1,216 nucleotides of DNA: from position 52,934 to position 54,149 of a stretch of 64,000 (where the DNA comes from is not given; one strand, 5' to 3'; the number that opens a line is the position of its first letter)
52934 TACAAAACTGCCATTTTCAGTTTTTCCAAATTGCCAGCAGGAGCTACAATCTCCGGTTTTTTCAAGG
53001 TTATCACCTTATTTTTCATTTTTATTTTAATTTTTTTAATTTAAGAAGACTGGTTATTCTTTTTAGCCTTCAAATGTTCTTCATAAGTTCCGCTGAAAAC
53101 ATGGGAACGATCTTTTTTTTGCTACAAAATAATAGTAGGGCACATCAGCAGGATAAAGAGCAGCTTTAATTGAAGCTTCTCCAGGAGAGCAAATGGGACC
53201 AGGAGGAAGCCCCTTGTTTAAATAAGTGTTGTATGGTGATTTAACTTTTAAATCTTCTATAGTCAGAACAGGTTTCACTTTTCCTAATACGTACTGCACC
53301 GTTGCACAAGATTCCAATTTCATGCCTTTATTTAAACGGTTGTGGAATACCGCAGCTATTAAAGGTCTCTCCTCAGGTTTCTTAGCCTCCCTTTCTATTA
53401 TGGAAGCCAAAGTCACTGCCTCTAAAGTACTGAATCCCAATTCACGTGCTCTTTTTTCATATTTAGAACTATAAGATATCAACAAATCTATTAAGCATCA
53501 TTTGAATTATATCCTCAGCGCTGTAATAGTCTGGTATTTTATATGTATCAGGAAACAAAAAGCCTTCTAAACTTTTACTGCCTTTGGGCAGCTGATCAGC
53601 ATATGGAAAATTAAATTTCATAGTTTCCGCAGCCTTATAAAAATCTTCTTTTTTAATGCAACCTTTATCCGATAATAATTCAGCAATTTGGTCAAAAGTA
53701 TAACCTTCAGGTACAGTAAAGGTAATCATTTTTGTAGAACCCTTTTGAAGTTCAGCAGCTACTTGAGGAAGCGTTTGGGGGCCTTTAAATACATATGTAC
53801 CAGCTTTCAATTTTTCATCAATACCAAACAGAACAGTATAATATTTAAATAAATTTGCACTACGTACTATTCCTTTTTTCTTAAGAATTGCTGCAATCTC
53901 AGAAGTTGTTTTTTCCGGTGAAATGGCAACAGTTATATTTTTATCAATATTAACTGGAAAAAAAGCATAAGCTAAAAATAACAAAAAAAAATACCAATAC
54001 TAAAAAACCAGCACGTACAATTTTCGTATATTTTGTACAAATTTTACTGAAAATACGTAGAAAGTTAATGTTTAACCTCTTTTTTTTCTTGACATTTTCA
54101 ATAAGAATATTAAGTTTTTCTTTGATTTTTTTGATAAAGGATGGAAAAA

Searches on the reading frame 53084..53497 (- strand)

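Call 45: search_protein_families(library=ncbifam, proteins=[window:53084-53497:-], max_evalue=0.001)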
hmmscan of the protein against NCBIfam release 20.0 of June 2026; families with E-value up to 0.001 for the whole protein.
window:53084-53497:- (138 aa): 2 families
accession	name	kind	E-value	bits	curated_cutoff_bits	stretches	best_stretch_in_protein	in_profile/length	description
TIGR00247.1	TIGR00247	hypoth_equivalog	4.4e-42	144.4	103.4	1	7-138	197-330/347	endolytic transglycosylase MltG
NF007619.0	PRK10270.1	equivalog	9.6e-29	100.5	532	1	11-138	191-320/340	cell division protein YceG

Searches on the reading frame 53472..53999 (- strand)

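Call 45: search_protein_families(library=ncbifam, proteins=[window:53472-53999:-], max_evalue=0.001)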
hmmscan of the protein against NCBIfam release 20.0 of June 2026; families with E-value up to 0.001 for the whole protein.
window:53472-53999:- (176 aa): 1 family
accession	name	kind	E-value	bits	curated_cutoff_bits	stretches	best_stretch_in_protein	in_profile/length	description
TIGR00247.1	TIGR00247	hypoth_equivalog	9.1e-25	87.4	103.4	1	15-171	33-195/347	endolytic transglycosylase MltG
